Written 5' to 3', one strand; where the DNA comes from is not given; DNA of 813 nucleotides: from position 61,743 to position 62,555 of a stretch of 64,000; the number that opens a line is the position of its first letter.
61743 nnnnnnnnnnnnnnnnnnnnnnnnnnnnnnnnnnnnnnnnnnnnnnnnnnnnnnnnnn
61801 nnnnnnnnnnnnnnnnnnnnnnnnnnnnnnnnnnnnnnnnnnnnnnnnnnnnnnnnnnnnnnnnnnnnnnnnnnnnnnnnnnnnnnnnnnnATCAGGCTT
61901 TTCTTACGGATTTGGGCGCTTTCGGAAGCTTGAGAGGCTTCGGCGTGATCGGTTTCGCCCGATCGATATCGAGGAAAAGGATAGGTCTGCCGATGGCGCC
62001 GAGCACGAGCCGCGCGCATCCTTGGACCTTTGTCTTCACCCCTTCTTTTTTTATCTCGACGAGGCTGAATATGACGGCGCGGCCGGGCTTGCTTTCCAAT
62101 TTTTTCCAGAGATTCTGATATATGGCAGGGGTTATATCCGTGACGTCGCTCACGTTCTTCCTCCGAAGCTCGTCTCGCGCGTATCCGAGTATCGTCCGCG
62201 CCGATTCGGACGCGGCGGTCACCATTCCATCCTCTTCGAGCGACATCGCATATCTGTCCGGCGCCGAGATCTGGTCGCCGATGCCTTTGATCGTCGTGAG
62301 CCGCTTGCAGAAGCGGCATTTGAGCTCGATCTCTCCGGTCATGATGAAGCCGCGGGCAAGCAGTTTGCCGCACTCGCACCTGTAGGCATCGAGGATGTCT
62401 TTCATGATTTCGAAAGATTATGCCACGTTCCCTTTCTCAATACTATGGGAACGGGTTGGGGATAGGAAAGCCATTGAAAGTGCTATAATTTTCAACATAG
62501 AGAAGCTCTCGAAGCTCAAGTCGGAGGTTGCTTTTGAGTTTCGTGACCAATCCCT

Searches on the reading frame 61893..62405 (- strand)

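Call 11: search_protein_families(library=pfam, proteins=[window:61893-62405:-], max_evalue=0.001)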
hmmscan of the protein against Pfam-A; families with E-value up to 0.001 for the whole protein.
window:61893-62405:- (170 aa): 1 family
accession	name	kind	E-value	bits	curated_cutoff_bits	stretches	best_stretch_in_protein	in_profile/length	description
PF13426.13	PAS_9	-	2.6e-05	24.9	27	1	56-132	7-82/103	PAS domain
